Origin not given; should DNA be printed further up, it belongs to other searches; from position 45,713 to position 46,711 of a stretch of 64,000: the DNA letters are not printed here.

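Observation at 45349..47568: RibD_C (DHFR-like), CofE-like and ATP-grasp (CofF/RimK-like) gene triad in a genome with no F420 biosynthesis context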

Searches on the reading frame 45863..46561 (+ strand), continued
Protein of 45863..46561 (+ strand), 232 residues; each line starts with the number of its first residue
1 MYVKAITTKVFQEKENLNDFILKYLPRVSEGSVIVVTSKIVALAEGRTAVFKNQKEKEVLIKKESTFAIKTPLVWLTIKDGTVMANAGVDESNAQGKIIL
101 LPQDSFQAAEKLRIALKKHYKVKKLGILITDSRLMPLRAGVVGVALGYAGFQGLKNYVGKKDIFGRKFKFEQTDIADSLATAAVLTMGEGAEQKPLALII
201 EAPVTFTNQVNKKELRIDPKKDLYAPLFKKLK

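Call 28: search_protein_families(library=ncbifam, proteins=[L009:5778-6485:+, L017:6300-7001:+, L004:3003-3872:+, L004:3969-4643:+, L043:6348-6980:+, L050:2873-3895:+, L070:238-885:+, L017:7759-8574:+], max_evalue=0.001)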
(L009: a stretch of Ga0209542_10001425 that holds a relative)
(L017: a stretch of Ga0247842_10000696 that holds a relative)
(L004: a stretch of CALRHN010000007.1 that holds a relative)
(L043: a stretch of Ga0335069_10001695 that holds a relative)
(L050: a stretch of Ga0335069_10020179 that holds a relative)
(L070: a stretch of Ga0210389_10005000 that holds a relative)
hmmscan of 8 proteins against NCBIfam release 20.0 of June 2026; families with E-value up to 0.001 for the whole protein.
L009:5778-6485:+ (235 aa): 0 families

L017:6300-7001:+ (233 aa): 0 families

L004:3003-3872:+ (289 aa): 7 families
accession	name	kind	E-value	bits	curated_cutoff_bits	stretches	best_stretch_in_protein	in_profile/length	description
TIGR01496.1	DHPS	equivalog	1.8e-87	293.2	162.6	1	19-285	2-256/258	dihydropteroate synthase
NF008625.0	PRK11613.1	equivalog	4.2e-75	252.4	455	1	16-285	14-270/282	dihydropteroate synthase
NF033502.0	Sul4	exception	5e-62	210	600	1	15-286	3-274/277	sulfonamide-resistant dihydropteroate synthase Sul4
NF000295.1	Sul2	exception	2.7e-38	132.3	575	1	15-285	3-262/271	sulfonamide-resistant dihydropteroate synthase Sul2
NF000296.1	Sul3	exception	4.5e-34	118.3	475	1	19-277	4-252/263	sulfonamide-resistant dihydropteroate synthase Sul3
NF000294.1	Sul1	exception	6.3e-31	108.1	600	1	19-273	3-248/278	sulfonamide-resistant dihydropteroate synthase Sul1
TIGR00284.1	TIGR00284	hypoth_equivalog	0.00074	18.2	256.65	1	46-164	170-264/497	dihydropteroate synthase-like protein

L004:3969-4643:+ (224 aa): 4 families
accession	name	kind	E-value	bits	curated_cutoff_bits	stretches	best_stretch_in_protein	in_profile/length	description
TIGR04305.1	fol_rel_CADD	subfamily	1.5e-57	194.7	200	1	9-214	4-211/212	CADD family putative folate metabolism protein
TIGR02111.1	PQQ_syn_pqqC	equivalog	5.6e-11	42.3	240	1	5-215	5-222/239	pyrroloquinoline-quinone synthase PqqC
NF042919.1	ChlAlygly_Syn_BesC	equivalog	1e-06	28.4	500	1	13-176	46-207/257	4-chloro-allylglycine synthase BesC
TIGR04306.1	salvage_TenA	equivalog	6.6e-05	22.7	130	1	18-137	7-124/208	thiaminase II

L043:6348-6980:+ (210 aa): 5 families
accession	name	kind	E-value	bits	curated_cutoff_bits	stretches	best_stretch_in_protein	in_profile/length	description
TIGR02274.1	dCTP_deam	equivalog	6.1e-33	114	92.8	1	4-170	2-160/180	dCTP deaminase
NF002598.0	PRK02253.1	equivalog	1.2e-13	50.9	130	1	25-169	26-155/167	deoxyuridine 5'-triphosphate nucleotidohydrolase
TIGR00576.1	dut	superfamily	3e-13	49.7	102.55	1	82-168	33-120/143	dUTP diphosphatase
NF001862.0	PRK00601.1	equivalog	3.7e-12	46.1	103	1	79-166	37-125/150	dUTP diphosphatase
NF005734.0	PRK07559.1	equivalog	2.1e-08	33.4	283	1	3-205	11-211/368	2'-deoxycytidine 5'-triphosphate deaminase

L050:2873-3895:+ (340 aa): 2 families
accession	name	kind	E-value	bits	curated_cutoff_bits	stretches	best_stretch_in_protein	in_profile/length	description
TIGR02909.1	spore_YkwD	subfamily_domain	1.8e-28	99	171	1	65-176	7-118/127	uncharacterized protein, YkwD family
NF052539.1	DivAsocLipDalA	equivalog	3.6e-16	59.5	200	1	64-168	49-153/169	divisome-associated lipoprotein DalA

L070:238-885:+ (215 aa): 34 families (the best 25 are shown)
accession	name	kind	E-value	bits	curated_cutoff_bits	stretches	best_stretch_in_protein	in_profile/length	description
TIGR02009.1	PGMB-YQAB-SF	subfamily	1.5e-30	106.8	153.35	1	6-186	1-186/186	beta-phosphoglucomutase family hydrolase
NF008087.0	PRK10826.1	equivalog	2e-27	96.3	191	1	3-210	4-216/222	hexitol phosphatase HxpB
TIGR01990.1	bPGM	equivalog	2.8e-23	82.8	189.4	1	6-185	1-185/187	beta-phosphoglucomutase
NF009804.0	PRK13288.1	equivalog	2.6e-22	79.4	218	1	7-189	4-184/215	pyrophosphatase PpaX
NF008000.0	PRK10725.1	equivalog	3.6e-22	79.4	215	1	6-182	5-181/188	fructose-1-phosphate/6-phosphogluconate phosphatase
NF046057.1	bifunc_MtlD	equivalog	2.1e-21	76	800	1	4-189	5-194/683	bifunctional mannitol-1-phosphate dehydrogenase/phosphatase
NF053653.1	InDiPhoBT2121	equivalog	3.8e-21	75.7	245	1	7-186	2-186/216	inorganic diphosphatase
NF009695.0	PRK13222.1-2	equivalog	5.5e-20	71.8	225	1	4-196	4-203/226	phosphoglycolate phosphatase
NF007854.0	PRK10563.1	equivalog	1.5e-19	70.6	211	1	7-188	5-188/221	6-phosphogluconate phosphatase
TIGR01449.2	PGP_bact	equivalog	3.3e-17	62.7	180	1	10-212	2-212/213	phosphoglycolate phosphatase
TIGR01509.1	HAD-SF-IA-v3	subfamily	5.3e-17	62.4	29.4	1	79-184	56-152/154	HAD-IA family hydrolase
TIGR02253.1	CTE7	subfamily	6.2e-17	62.1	169.75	1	7-209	3-220/221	TIGR02253 family HAD-type hydrolase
NF009698.0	PRK13223.1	equivalog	7e-16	58.2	466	1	8-188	15-202/272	phosphoglycolate phosphatase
NF009697.0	PRK13222.1-4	equivalog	1e-14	54.5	327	1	4-186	5-193/232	phosphoglycolate phosphatase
NF009694.0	PRK13222.1-1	equivalog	2.4e-14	53.2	415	1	65-214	87-240/252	phosphoglycolate phosphatase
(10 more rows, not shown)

L017:7759-8574:+ (271 aa): 0 families

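Call 29: search_protein_families(library=pfam, proteins=[L009:5778-6485:+, L017:6300-7001:+, L004:3003-3872:+, L004:3969-4643:+, L043:6348-6980:+, L050:2873-3895:+, L070:238-885:+, L017:7759-8574:+], max_evalue=0.001)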
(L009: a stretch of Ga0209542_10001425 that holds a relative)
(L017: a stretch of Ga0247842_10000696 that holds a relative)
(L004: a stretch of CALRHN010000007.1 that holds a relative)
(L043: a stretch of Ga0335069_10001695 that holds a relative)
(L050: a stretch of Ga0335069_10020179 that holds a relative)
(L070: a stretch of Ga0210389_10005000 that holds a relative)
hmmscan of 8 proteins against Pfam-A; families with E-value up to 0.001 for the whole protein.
L009:5778-6485:+ (235 aa): 0 families

L017:6300-7001:+ (233 aa): 0 families

L004:3003-3872:+ (289 aa): 1 family
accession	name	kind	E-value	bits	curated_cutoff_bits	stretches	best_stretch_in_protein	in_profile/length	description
PF00809.28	Pterin_bind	-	4e-78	262.9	25.5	1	20-272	1-244/244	Pterin binding enzyme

L004:3969-4643:+ (224 aa): 2 families
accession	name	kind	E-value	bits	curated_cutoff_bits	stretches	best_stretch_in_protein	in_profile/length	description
PF03070.21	TENA_THI-4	-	3.4e-22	79.7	22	1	17-211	9-209/210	TENA/THI-4/PQQC family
PF14518.11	Haem_oxygenas_2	-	4.3e-17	62.9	28.9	1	40-175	2-138/177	Iron-containing redox enzyme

L043:6348-6980:+ (210 aa): 3 families
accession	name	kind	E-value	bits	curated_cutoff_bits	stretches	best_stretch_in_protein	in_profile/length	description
PF22769.1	DCD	-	1.8e-35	122.7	27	1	3-164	1-153/153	dCTP deaminase-like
PF00692.24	dUTPase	-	5.7e-16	58.9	22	1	81-171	23-111/129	dUTPase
PF06559.16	DCD_N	-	9.8e-07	29.2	21.4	1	3-162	4-161/164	2'-deoxycytidine 5'-triphosphate deaminase (DCD) N-terminal domain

L050:2873-3895:+ (340 aa): 1 family
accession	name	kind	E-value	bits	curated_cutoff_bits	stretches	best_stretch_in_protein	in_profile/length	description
PF00188.32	CAP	-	2.8e-20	73.7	21.1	1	68-183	2-114/117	Cysteine-rich secretory protein family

L070:238-885:+ (215 aa): 2 families
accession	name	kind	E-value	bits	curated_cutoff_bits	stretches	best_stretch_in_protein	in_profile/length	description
PF13419.12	HAD_2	-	7.9e-35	121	23.8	1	9-185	1-177/178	Haloacid dehalogenase-like hydrolase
PF00702.32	Hydrolase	-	9.2e-27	95.1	26.4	1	6-180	1-191/191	haloacid dehalogenase-like hydrolase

L017:7759-8574:+ (271 aa): 0 families

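Call 34: search_solved_structures(query=window:45863-46561:+, max_evalue=0.001, show_alignments=2)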
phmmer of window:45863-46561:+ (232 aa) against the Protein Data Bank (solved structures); distinct sequences matched with E-value up to 0.001: 3.
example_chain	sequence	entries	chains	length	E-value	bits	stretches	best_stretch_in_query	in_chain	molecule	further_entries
2g9i_A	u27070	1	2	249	6.5e-25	91.3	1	15-199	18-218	F420-0:gamma-glutamyl ligase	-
7uld_A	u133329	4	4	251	6.7e-25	91.3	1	13-199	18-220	Coenzyme F420:L-glutamate ligase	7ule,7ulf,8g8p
2phn_A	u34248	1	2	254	7e-25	91.2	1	15-199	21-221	F420-0:gamma-glutamyl ligase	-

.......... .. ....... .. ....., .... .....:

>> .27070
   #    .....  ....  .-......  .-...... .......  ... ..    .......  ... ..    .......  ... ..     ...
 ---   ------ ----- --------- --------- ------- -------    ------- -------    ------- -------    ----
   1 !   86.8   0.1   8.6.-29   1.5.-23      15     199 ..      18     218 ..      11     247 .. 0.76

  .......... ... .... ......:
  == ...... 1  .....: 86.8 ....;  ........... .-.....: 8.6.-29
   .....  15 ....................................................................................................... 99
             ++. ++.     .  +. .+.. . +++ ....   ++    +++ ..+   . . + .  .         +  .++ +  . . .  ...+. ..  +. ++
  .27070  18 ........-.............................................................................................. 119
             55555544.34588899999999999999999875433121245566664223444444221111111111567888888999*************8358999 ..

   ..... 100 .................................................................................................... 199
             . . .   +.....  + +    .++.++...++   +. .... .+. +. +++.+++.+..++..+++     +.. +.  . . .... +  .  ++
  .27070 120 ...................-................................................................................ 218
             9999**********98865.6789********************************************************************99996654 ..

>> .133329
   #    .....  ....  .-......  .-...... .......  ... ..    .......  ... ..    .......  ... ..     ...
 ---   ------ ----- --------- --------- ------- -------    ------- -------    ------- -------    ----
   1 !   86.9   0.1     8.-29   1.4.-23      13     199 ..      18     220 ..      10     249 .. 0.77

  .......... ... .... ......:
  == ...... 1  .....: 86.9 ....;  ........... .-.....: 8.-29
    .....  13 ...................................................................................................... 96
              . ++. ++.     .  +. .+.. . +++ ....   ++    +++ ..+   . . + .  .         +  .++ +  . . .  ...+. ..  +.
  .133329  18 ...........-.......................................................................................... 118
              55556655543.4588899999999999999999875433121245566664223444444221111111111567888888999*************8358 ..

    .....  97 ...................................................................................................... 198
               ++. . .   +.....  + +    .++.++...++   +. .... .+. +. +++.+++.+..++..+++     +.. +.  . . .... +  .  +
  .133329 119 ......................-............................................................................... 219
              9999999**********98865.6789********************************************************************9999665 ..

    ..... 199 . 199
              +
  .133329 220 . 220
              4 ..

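Call 41: search_protein_representatives(protein=window:45863-46561:+)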
Query: 232 residues. Proteins with E-value up to 0.001 (for the whole library): 2034; up to 1e-10: 1057; up to 1e-30: 268. The best 150 are listed.
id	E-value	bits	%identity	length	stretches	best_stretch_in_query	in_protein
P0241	1.8e-89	315.3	66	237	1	1-230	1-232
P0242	1.2e-80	286.5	60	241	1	1-232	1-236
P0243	8.5e-80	283.7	59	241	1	3-231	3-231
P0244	2.4e-79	282.3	56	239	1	1-232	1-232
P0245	2.8e-74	265.7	56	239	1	2-230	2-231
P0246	7.1e-66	238.3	51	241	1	3-229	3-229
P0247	5.8e-65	235.3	62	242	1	38-230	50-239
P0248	1.6e-64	233.8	52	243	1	1-231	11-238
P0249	1.5e-62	227.4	52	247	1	4-229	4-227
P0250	3.1e-62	226.4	50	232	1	4-231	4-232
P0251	2.2e-61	223.6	48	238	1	1-228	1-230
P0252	8.4e-59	215.1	66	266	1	2-152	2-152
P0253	9.2e-59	215.0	48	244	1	3-226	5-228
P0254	2.1e-58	213.9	47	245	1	1-230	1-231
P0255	2.5e-57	210.3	45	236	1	1-231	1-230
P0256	8.1e-55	202.1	46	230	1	2-229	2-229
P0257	7.9e-54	198.9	46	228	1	1-228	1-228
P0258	8.1e-54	198.9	45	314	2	26-172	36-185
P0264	3.9e-51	190.1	46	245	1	3-231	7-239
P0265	2.3e-50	187.5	45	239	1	1-230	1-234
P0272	1.1e-47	178.8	42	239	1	3-231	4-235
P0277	5.5e-47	176.5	44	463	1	5-231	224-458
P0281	3.7e-45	170.6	46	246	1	16-230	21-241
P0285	2.7e-44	167.7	46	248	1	27-229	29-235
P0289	1.2e-43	165.7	40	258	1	1-231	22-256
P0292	1.7e-43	165.2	40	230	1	6-224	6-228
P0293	1.7e-43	165.1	39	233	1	1-230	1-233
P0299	4.5e-43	163.8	43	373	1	3-231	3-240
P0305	3.9e-42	160.7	39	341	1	1-228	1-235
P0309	1.0e-41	159.3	39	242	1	1-229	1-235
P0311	1.2e-41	159.1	44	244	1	3-228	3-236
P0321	1.8e-40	155.2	38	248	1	3-218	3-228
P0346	6.8e-39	150.1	40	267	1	1-228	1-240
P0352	1.4e-38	149.0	38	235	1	3-228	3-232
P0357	2.7e-38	148.1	37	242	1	29-228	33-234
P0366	7.2e-38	146.8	41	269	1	7-231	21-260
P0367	7.5e-38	146.7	52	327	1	3-153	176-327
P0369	9.1e-38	146.4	39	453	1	7-229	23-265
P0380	8.8e-37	143.2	36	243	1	6-228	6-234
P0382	1.2e-36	142.7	36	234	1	14-229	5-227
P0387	1.6e-36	142.4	40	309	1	5-228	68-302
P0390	1.9e-36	142.1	39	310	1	6-229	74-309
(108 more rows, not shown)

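Call 43: search_protein_families(library=pfam, proteins=[P0277, P0369, P0305, P0299, P0258, P0387, P0390, P0367, P0346, P0366], max_evalue=0.001)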
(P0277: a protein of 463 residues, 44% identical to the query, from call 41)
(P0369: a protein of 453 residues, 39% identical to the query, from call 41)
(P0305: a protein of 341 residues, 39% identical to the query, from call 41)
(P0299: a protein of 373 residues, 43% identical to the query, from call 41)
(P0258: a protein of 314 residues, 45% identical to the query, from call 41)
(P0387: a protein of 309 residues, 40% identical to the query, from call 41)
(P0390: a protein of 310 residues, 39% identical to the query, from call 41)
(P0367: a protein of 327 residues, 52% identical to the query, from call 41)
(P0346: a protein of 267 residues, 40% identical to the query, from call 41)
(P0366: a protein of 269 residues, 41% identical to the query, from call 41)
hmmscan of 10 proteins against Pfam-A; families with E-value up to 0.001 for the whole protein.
P0277 (463 aa): 2 families
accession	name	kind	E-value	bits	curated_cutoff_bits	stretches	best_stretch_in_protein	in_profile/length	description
PF01996.21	F420_ligase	-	3e-38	132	25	1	224-422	1-216/218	F420-0:Gamma-glutamyl ligase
PF02592.20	Vut_1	-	2e-36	126.1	27.2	1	45-203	2-151/152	Putative vitamin uptake transporter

P0369 (453 aa): 3 families
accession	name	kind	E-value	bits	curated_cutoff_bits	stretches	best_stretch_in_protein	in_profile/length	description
PF01996.21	F420_ligase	-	1.3e-37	129.9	25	1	27-236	7-218/218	F420-0:Gamma-glutamyl ligase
PF01872.23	RibD_C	-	2e-12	47.8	24.1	1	286-441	1-193/197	RibD C-terminal domain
PF00186.24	DHFR_1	-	4.7e-07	30.1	25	1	308-411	20-115/159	Dihydrofolate reductase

P0305 (341 aa): 1 family
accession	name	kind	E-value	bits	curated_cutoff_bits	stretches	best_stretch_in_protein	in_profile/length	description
PF01996.21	F420_ligase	-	1.3e-38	133.1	25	1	14-207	9-218/218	F420-0:Gamma-glutamyl ligase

P0299 (373 aa): 3 families
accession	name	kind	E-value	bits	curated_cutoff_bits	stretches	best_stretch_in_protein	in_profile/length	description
PF01996.21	F420_ligase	-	2.9e-35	122.2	25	1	11-204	7-217/218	F420-0:Gamma-glutamyl ligase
PF01467.32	CTP_transf_like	-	6.3e-11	43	21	1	255-346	2-91/133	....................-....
PF06574.18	FAD_syn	-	6.3e-05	23.3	27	1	251-277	7-33/158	FAD synthetase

P0258 (314 aa): 1 family
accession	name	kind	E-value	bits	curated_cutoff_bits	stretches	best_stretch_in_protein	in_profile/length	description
PF01996.21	F420_ligase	-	6.7e-45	153.7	25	2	7-183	3-187/218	F420-0:Gamma-glutamyl ligase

P0387 (309 aa): 1 family
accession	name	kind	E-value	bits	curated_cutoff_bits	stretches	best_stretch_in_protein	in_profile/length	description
PF01996.21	F420_ligase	-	5.7e-30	104.9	25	1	69-269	2-217/218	F420-0:Gamma-glutamyl ligase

P0390 (310 aa): 2 families
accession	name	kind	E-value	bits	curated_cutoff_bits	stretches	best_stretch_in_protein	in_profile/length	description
PF01996.21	F420_ligase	-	3e-35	122.2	25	1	74-279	2-216/218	F420-0:Gamma-glutamyl ligase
PF02592.20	Vut_1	-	1e-05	26.4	27.2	1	2-52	106-151/152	Putative vitamin uptake transporter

P0367 (327 aa): 1 family
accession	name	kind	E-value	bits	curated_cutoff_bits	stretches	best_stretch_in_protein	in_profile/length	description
PF01996.21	F420_ligase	-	2.4e-20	73.4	25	2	243-326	87-169/218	F420-0:Gamma-glutamyl ligase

P0346 (267 aa): 1 family
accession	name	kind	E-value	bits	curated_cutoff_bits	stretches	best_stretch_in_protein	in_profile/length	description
PF01996.21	F420_ligase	-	4.6e-34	118.3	25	1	12-206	7-216/218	F420-0:Gamma-glutamyl ligase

P0366 (269 aa): 1 family
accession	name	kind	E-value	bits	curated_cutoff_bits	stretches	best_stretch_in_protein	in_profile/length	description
PF01996.21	F420_ligase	-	3.7e-34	118.6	25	1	20-219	2-213/218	F420-0:Gamma-glutamyl ligase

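Call 44: list_cluster_members(proteins=[P0272, P0289, P0292, P0321, P0352, P0357, P0380, P0382, P0277, P0369])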
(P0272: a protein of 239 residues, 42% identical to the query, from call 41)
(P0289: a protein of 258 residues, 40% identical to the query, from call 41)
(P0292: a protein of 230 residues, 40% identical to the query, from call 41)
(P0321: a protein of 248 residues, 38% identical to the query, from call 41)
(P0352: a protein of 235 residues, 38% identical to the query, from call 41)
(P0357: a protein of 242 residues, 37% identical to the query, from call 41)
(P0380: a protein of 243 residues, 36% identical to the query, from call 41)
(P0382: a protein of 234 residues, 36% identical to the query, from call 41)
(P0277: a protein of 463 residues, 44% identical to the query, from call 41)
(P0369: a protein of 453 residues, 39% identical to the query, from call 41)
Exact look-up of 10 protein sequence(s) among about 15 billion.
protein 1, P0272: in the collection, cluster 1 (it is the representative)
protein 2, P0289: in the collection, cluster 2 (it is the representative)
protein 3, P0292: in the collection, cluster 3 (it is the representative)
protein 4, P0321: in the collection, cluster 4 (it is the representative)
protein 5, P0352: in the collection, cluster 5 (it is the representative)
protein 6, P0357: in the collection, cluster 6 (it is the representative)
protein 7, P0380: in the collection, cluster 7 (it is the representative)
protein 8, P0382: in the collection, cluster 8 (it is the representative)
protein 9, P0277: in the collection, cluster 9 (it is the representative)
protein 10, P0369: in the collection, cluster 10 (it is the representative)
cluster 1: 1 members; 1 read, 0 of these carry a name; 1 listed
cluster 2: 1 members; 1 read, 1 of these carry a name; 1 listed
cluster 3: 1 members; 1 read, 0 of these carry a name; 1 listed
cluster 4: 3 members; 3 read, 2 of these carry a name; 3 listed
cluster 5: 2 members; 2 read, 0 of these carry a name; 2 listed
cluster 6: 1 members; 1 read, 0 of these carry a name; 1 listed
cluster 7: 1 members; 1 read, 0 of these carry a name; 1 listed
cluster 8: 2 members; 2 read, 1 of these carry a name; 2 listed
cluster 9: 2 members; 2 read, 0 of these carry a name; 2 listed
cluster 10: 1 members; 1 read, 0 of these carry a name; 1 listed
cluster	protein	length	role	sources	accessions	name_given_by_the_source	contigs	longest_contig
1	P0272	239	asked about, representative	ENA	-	-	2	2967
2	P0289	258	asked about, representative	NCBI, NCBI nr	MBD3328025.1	hypothetical protein GF340_01845 [Candidatus Peregrinibacteria bacterium] | hypothetical protein [Candidatus Peregrinibacteria bacterium]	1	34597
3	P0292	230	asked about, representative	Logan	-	-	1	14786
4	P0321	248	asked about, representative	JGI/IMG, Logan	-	coenzyme F420-0:L-glutamate ligase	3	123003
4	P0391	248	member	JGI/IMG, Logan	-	coenzyme F420-0:L-glutamate ligase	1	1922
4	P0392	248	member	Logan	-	-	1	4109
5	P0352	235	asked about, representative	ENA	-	-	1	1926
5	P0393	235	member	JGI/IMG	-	-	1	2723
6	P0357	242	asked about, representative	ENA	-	-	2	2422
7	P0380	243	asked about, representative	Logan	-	-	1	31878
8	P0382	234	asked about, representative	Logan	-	-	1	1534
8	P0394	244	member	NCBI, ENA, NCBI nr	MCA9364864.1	MAG: coenzyme F420-0:L-glutamate ligase [Candidatus Moranbacteria bacterium] | coenzyme F420-0:L-glutamate ligase [Candidatus Moranbacteria bacterium]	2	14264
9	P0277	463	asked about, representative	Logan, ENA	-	-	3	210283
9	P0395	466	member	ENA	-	-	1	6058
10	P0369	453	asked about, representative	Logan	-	-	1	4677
